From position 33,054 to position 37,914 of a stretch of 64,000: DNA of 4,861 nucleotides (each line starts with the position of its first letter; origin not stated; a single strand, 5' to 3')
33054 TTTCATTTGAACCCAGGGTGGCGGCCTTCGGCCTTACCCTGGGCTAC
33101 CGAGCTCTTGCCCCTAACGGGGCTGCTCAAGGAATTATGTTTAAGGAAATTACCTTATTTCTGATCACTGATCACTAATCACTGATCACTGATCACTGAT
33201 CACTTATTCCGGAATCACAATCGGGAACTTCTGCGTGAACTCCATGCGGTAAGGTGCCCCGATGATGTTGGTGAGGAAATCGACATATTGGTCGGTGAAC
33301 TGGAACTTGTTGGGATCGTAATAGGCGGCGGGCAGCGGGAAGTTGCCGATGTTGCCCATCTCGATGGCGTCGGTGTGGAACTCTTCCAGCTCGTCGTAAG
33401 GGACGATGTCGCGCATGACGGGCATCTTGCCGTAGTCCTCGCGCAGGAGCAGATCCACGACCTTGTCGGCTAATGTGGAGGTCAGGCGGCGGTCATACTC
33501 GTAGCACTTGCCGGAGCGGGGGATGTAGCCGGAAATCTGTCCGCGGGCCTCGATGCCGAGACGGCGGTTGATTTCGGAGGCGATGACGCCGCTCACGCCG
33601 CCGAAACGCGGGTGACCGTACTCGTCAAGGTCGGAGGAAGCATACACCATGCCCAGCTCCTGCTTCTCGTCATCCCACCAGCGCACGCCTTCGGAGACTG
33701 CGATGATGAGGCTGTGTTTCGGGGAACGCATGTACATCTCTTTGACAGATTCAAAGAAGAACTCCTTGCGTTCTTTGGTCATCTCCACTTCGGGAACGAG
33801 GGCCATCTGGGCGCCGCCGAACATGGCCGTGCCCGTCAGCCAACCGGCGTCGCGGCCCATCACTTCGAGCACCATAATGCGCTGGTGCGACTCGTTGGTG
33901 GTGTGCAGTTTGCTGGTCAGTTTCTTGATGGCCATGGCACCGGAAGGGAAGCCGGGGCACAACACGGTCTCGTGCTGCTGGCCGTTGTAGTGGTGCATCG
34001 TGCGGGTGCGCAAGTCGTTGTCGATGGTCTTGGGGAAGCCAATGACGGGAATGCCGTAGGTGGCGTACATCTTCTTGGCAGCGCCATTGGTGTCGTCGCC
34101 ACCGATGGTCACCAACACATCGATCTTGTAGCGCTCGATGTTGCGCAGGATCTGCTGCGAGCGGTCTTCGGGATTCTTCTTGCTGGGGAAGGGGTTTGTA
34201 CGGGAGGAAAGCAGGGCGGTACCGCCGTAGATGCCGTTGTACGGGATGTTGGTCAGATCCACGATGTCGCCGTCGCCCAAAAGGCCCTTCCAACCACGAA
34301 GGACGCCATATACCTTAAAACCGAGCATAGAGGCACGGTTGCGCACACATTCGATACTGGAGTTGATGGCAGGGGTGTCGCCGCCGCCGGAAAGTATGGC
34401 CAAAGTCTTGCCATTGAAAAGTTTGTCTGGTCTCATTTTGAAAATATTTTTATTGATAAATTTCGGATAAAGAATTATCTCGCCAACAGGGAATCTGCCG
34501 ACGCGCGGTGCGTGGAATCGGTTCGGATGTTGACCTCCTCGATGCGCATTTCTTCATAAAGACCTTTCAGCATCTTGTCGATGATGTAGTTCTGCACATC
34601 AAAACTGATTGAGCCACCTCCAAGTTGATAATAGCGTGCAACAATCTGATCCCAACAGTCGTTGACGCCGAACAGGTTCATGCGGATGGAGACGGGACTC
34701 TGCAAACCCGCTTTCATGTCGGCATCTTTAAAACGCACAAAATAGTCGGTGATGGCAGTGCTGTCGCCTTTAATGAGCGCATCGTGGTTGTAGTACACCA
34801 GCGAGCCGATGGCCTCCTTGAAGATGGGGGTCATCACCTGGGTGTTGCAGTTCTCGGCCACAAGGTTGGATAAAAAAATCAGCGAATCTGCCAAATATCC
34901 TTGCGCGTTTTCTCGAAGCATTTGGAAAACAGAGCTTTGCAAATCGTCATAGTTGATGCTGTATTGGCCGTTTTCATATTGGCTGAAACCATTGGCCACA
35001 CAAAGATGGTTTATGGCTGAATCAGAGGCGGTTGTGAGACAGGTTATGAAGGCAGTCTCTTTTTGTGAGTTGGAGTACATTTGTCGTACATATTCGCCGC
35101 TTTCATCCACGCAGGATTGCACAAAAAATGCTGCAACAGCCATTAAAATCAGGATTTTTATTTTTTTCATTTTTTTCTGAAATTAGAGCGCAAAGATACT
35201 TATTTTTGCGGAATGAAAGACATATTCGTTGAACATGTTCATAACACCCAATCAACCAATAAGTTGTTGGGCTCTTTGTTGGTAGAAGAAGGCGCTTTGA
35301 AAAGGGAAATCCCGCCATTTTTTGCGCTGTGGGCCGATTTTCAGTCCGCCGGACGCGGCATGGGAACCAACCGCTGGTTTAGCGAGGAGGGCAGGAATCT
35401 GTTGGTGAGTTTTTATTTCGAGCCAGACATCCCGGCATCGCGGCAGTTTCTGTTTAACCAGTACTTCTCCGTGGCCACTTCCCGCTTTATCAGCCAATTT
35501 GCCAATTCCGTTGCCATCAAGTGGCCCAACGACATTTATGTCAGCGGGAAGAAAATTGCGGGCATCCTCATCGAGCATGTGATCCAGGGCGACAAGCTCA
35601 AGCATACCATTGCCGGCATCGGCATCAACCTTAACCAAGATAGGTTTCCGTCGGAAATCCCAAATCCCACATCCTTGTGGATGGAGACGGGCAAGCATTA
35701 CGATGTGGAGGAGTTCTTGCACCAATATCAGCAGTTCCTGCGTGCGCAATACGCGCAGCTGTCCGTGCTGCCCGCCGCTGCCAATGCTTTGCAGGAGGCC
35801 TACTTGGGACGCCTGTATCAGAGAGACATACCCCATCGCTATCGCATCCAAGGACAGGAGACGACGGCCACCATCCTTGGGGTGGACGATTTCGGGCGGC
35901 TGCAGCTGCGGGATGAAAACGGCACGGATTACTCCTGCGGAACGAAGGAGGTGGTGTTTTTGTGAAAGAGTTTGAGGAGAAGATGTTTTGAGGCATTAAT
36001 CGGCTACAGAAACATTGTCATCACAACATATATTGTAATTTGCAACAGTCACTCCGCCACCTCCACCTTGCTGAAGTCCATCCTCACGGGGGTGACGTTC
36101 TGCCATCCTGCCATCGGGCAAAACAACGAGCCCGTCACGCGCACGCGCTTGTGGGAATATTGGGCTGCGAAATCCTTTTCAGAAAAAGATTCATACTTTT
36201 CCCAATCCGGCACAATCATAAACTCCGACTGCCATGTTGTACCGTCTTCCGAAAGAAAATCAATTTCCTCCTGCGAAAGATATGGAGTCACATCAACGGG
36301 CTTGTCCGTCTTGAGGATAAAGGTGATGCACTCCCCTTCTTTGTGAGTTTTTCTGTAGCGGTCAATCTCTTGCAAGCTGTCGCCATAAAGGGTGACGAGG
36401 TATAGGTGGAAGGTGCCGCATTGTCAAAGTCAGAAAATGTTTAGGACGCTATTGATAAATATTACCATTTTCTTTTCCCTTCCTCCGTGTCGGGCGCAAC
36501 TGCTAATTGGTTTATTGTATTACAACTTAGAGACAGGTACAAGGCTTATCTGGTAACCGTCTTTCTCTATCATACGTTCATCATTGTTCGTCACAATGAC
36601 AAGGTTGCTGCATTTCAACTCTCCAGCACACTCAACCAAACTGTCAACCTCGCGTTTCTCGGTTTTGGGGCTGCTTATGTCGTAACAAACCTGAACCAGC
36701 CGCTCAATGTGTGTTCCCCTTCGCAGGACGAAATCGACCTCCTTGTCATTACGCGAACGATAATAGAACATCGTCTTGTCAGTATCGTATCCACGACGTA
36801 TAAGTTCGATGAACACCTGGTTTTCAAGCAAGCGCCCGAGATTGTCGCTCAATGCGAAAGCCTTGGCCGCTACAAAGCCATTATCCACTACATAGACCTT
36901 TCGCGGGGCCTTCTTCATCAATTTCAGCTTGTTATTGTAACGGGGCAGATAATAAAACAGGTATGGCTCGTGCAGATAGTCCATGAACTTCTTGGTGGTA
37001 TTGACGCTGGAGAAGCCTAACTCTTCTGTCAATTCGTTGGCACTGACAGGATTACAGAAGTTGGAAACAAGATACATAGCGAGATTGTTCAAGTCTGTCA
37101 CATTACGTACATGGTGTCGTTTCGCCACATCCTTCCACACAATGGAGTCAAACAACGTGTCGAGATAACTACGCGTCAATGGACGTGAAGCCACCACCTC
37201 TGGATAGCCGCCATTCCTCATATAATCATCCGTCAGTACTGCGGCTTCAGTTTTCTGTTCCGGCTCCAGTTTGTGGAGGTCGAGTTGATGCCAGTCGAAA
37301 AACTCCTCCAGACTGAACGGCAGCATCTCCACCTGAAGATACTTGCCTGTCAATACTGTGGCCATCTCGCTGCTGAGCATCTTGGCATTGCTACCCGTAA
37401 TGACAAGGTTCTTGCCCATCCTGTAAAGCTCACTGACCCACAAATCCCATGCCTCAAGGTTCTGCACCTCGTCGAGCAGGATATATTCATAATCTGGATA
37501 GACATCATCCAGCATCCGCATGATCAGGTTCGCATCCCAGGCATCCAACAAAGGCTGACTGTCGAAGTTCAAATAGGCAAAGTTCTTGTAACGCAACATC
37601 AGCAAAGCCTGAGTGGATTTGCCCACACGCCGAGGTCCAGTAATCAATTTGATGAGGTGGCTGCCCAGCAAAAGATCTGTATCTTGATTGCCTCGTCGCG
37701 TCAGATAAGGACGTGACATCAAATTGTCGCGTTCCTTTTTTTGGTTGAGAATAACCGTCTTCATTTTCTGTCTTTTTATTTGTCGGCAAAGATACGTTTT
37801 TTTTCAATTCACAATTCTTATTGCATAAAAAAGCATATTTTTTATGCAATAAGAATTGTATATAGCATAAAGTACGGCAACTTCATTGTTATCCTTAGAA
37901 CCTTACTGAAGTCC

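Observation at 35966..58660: ~22.6-kb AT-rich, strictly unidirectional island between birA and the D-Ala-D-Ala dipeptidase gene, with no recognisable mobility genes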

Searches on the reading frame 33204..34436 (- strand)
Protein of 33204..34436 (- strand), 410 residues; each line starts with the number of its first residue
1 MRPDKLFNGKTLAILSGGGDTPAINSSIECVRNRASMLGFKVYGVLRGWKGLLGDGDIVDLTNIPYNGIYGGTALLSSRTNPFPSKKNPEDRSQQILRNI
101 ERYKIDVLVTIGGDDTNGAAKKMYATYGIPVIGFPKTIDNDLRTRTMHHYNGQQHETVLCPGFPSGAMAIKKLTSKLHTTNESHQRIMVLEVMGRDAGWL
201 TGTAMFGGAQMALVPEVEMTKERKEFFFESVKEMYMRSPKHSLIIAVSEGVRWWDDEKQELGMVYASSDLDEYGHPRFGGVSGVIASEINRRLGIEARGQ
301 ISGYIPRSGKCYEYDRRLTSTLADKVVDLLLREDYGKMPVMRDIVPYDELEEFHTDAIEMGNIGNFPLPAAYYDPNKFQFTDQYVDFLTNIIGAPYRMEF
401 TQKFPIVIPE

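Call 16: find_related_loci(query=window:33204-34436:-, collection=metagenome_contigs, flank=10000)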
Query window:33204-34436:- (410 aa) in metagenome_contigs; peptide patterns used: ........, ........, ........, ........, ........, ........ (x = any residue, [..] = any of these).
479 stretches matched a pattern; 163 encode a relative of the query (tblastn E <= 1e-3); the best 80 are kept; 80 distinct loci.
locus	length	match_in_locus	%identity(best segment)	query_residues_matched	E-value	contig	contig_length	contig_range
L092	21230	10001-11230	98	1-410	0e+0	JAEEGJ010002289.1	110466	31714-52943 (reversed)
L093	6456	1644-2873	96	1-410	0e+0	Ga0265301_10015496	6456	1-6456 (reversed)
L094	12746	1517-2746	96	1-410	0e+0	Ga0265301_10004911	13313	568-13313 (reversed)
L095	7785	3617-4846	96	1-410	0e+0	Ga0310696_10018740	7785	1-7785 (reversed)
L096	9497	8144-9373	96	1-410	0e+0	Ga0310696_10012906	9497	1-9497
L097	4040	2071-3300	96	1-410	0e+0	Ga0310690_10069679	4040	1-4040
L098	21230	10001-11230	96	1-410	0e+0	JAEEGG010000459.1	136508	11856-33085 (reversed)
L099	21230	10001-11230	96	1-410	0e+0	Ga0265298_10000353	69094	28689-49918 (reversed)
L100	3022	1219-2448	96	1-410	0e+0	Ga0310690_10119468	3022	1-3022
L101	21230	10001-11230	96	1-410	0e+0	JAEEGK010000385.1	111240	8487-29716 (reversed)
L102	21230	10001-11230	95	1-410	0e+0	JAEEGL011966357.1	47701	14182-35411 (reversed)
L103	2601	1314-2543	96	1-410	0e+0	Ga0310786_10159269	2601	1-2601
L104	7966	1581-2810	96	1-410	0e+0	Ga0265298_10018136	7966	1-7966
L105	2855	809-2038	96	1-410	0e+0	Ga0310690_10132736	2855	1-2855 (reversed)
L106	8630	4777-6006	95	1-410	0e+0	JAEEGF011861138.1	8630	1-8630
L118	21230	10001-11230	94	1-410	0e+0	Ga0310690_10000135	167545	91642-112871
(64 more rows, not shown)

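Call 42: search_protein_families(library=pfam, proteins=[L092:6397-8448:-, L092:4936-6357:-, L092:4011-4700:-, L118:6450-7871:-, L118:5742-6410:+, L118:4683-5651:+, L118:4076-4615:+, L118:3443-4060:+, L118:958-1683:+, L118:222-968:+], max_evalue=0.001)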
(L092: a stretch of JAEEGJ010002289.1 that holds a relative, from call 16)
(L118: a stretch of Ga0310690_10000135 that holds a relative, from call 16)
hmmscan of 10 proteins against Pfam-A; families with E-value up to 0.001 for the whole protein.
L092:6397-8448:- (683 aa): 1 family
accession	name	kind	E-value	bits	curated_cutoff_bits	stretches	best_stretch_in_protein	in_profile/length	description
PF14264.12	Glucos_trans_II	-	0.00016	21.4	30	1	54-364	15-303/317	Glucosyl transferase GtrII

L092:4936-6357:- (473 aa): 11 families
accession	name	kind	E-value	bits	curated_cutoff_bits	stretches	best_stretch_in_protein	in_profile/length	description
PF13604.12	AAA_30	-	8.5e-26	91.3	27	1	38-220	16-169/191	AAA domain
PF13245.12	AAA_19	-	1.2e-20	74.5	25.1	1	42-174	13-132/134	AAA domain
PF13538.12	UvrD_C_2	-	5.9e-19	68.1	27.4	1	414-465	1-52/52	UvrD-like helicase C-terminal domain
PF05970.20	PIF1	-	3.1e-10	40.5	25.9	1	22-208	5-191/223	PIF1-like helicase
PF13401.12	AAA_22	-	4.2e-06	27.5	27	1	43-167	8-123/130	AAA domain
PF13086.12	AAA_11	-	1.1e-05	25.7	27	0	22-66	5-44/257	AAA domain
PF13191.12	AAA_16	-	5.3e-05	24.2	32.6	1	25-175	7-143/167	AAA ATPase domain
PF04851.21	ResIII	-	0.0001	22.7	22.5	0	21-77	6-62/164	Type III restriction enzyme, res subunit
PF02367.23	TsaE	-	0.00012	22.4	26.6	1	23-111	3-86/128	Threonylcarbamoyl adenosine biosynthesis protein TsaE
PF01443.25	Viral_helicase1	-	0.00013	22.3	21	0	411-465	176-227/228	Viral superfamily 1 RNA helicase core domain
PF00004.35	AAA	-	0.00067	20.6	21.2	0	44-159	2-97/131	ATPase family associated with various cellular activities (AAA)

L092:4011-4700:- (229 aa): 0 families

L118:6450-7871:- (473 aa): 11 families
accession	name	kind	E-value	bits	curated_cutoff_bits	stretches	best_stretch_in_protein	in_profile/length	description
PF13604.12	AAA_30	-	4.3e-26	92.3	27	1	37-207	16-158/191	AAA domain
PF13245.12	AAA_19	-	3e-20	73.2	25.1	1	41-173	13-132/134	AAA domain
PF13538.12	UvrD_C_2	-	6.5e-19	68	27.4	1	413-464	1-52/52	UvrD-like helicase C-terminal domain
PF05970.20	PIF1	-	1.2e-09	38.5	25.9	1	21-206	5-190/223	PIF1-like helicase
PF01443.25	Viral_helicase1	-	1.5e-05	25.4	21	0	409-464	175-227/228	Viral superfamily 1 RNA helicase core domain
PF13191.12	AAA_16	-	3.3e-05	24.9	32.6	1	41-169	26-142/167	AAA ATPase domain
PF13401.12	AAA_22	-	8.8e-05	23.3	27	1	43-139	9-104/130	AAA domain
PF13086.12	AAA_11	-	9.7e-05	22.7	27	0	21-64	5-42/257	AAA domain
PF02367.23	TsaE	-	0.00012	22.5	26.6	1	22-110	3-86/128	Threonylcarbamoyl adenosine biosynthesis protein TsaE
PF00004.35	AAA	-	0.00053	20.9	21.2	0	43-153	2-92/131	ATPase family associated with various cellular activities (AAA)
PF09848.15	SLFN-g3_helicase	-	0.00086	19.1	24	0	41-307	3-251/354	Schlafen group 3, DNA/RNA helicase domain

L118:5742-6410:+ (222 aa): 0 families

L118:4683-5651:+ (322 aa): 2 families
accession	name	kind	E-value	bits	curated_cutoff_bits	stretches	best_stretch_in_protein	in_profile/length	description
PF13328.12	HD_4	-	1e-15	58.2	27.2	1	6-102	1-101/156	HD domain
PF01966.28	HD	-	1.4e-05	25.8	22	1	27-118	2-115/116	HD domain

L118:4076-4615:+ (179 aa): 0 families

L118:3443-4060:+ (205 aa): 0 families

L118:958-1683:+ (241 aa): 9 families
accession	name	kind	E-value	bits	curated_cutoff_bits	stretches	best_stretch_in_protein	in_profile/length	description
PF00085.26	Thioredoxin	-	5.2e-19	68.6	23.5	1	94-184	2-90/103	Thioredoxin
PF13240.11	Zn_Ribbon_1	-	1.9e-07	31.1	25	1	3-24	2-23/23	zinc-ribbon domain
PF13905.12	Thioredoxin_8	-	2.1e-05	25.2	27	0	112-141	2-31/94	Thioredoxin-like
PF12773.13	DZR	-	5.3e-05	23.7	27.3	1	3-25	1-23/45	Double zinc ribbon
PF13098.12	Thioredoxin_2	-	0.00015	22.5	27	0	108-179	2-88/104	Thioredoxin-like domain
PF08534.16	Redoxin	-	0.00023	21.4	26.6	0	110-142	28-60/148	Redoxin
PF02966.22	DIM1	-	0.00037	20.7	27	1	99-184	8-92/133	Mitosis protein DIM1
PF09889.16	DUF2116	-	0.00058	20.2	26.8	1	3-47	6-53/59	Probable treble clef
PF13248.11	Zn_ribbon_3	-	0.00069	19.4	27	0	3-23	5-25/26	zinc-ribbon domain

L118:222-968:+ (248 aa): 5 families
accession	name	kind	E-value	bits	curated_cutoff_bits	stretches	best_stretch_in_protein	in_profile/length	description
PF13240.11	Zn_Ribbon_1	-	3.4e-07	30.3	25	1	2-24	1-23/23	zinc-ribbon domain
PF13248.11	Zn_ribbon_3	-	9.7e-06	25.3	27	1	2-24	4-26/26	zinc-ribbon domain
PF24460.1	DUF7575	-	2.4e-05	24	28.5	1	2-24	5-27/28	Domain of unknown function (DUF7575)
PF12773.13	DZR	-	3.2e-05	24.4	27.3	1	3-25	1-23/45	Double zinc ribbon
PF09889.16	DUF2116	-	0.00096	19.5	26.8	0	3-48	6-52/59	Probable treble clef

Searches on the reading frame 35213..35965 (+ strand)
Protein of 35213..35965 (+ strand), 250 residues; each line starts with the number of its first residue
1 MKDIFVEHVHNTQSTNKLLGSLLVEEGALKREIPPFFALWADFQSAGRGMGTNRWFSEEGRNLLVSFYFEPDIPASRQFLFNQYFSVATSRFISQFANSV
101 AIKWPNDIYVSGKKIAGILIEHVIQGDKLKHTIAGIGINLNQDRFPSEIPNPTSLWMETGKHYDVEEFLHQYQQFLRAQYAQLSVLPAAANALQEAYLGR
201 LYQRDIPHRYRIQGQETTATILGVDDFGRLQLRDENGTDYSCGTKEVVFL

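Call 5: search_protein_families(library=pfam, proteins=[window:35213-35965:+], max_evalue=0.01)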
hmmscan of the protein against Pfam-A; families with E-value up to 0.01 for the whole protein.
window:35213-35965:+ (250 aa): 2 families
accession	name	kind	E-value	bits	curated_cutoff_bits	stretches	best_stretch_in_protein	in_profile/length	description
PF03099.24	BPL_LplA_LipB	-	5.2e-16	59.2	21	1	29-139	17-133/133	Biotin/lipoate A/B protein ligase family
PF02237.23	BPL_C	-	0.00025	21.3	21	1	214-237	12-35/48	Biotin protein ligase C terminal domain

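Call 8: find_encoding_contigs(protein=window:35213-35965:+, flank=10000, max_places=10)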
Protein window:35213-35965:+ (250 aa): 11 contigs read that carry it; 9 places shown.
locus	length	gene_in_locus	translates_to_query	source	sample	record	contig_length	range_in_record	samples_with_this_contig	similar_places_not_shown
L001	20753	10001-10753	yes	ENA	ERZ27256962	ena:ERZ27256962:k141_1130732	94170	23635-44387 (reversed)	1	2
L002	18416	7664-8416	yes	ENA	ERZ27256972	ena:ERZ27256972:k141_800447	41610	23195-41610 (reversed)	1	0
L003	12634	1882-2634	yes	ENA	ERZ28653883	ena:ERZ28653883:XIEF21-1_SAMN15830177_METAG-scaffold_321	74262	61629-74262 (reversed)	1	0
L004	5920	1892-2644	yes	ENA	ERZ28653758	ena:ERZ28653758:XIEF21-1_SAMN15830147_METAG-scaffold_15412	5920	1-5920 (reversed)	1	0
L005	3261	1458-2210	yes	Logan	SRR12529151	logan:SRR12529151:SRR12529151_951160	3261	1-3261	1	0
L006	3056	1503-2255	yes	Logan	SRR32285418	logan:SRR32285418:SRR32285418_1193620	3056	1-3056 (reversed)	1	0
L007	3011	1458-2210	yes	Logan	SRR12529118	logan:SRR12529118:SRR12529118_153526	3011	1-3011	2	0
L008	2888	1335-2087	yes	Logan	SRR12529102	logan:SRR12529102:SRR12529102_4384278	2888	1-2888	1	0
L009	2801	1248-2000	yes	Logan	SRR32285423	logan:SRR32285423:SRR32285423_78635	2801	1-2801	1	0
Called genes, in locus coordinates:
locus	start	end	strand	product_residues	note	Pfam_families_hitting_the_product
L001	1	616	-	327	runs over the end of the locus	PF01368:DHH, PF02272:DHHA1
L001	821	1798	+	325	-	PF03116:NQR2_RnfD_RnfE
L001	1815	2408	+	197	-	PF04205:FMN_bind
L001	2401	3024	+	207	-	PF02508:Rnf-Nqr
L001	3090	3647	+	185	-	PF02508:Rnf-Nqr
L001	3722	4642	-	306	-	PF01207:Dus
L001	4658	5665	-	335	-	PF18962:Por_Secre_tail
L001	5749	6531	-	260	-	PF00535:Glycos_transf_2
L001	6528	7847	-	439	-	PF00275:EPSP_synthase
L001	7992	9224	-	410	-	PF00365:PFK, PF01513:NAD_kinase (faint)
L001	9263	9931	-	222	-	PF13852:DUF4197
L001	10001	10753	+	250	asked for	PF03099:BPL_LplA_LipB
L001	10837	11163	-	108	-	-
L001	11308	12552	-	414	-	PF13173:AAA_14, PF13635:DUF4143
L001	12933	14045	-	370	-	-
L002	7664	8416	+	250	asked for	PF03099:BPL_LplA_LipB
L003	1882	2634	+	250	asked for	PF03099:BPL_LplA_LipB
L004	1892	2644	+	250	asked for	PF03099:BPL_LplA_LipB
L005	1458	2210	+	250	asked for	PF03099:BPL_LplA_LipB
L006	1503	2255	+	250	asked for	PF03099:BPL_LplA_LipB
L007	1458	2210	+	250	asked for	PF03099:BPL_LplA_LipB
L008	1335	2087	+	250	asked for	PF03099:BPL_LplA_LipB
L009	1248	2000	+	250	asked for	PF03099:BPL_LplA_LipB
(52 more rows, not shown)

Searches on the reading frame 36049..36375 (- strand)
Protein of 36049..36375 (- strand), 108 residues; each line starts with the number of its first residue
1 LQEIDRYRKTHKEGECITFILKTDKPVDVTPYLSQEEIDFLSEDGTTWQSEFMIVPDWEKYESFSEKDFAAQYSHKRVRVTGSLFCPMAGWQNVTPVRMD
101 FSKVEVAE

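Call 5: search_protein_families(library=pfam, proteins=[window:36049-36375:-], max_evalue=0.01)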
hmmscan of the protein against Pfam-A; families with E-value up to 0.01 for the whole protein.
window:36049-36375:- (108 aa): 0 families

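Call 7: search_protein_families(library=ncbifam, proteins=[window:36049-36375:-], max_evalue=0.01)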
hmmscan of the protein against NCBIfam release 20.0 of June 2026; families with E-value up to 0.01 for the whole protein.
window:36049-36375:- (108 aa): 0 families

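Call 34: search_protein_families(library=padloc, proteins=[window:36049-36375:-], max_evalue=0.01)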
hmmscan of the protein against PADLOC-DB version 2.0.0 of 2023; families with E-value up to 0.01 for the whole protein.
window:36049-36375:- (108 aa): 0 families

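Call 35: search_protein_families(library=phrogs, proteins=[window:36049-36375:-], max_evalue=0.01)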
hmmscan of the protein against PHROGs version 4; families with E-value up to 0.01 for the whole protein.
window:36049-36375:- (108 aa): 0 families

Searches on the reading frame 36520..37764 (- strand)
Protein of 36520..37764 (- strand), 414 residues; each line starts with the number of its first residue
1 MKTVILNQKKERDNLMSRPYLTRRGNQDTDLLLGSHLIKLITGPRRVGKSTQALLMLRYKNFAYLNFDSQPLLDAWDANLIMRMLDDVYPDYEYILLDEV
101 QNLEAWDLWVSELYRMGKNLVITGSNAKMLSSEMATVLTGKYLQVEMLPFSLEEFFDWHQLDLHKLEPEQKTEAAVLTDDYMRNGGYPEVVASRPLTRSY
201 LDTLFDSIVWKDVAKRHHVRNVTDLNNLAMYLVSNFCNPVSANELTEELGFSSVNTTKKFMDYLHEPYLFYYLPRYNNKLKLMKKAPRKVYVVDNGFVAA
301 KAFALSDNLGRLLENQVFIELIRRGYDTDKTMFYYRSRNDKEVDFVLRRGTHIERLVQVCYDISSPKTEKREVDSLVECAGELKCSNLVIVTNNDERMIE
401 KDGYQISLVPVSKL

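Call 5: search_protein_families(library=pfam, proteins=[window:36520-37764:-], max_evalue=0.01)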
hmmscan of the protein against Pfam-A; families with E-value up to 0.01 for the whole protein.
window:36520-37764:- (414 aa): 3 families
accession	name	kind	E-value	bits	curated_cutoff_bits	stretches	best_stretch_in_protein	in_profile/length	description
PF13173.12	AAA_14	-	2.7e-29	102.2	27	1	37-155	3-128/129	AAA domain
PF13635.12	DUF4143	-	3.6e-23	82.5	28.1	1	211-351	2-150/160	Domain of unknown function (DUF4143)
PF13479.12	AAA_24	-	0.002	18.4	27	1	40-119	6-90/195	AAA domain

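Call 7: search_protein_families(library=ncbifam, proteins=[window:36520-37764:-], max_evalue=0.01)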
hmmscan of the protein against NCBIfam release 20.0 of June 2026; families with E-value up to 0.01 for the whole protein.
window:36520-37764:- (414 aa): 0 families

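Call 34: search_protein_families(library=padloc, proteins=[window:36520-37764:-], max_evalue=0.01)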
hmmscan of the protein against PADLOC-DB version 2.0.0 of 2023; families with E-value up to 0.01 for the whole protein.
window:36520-37764:- (414 aa): 6 families
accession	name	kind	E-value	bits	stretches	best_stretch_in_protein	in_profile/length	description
PDLC04787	PDC-S01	-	3.3e-104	347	1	15-409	5-400/412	-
PDLC04789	PDC-S01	-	1.4e-43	147.4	1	36-353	17-333/375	-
PDLC04790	PDC-S01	-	4.7e-39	132.3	1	14-412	6-415/422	-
PDLC04791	PDC-S01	-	2.2e-20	70.7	1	35-353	18-344/395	-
PDLC04786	PDC-S01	-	3.6e-15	53.7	2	40-193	24-202/439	-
PDLC04792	PDC-S01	-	1.6e-08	31.6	2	306-349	333-372/452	-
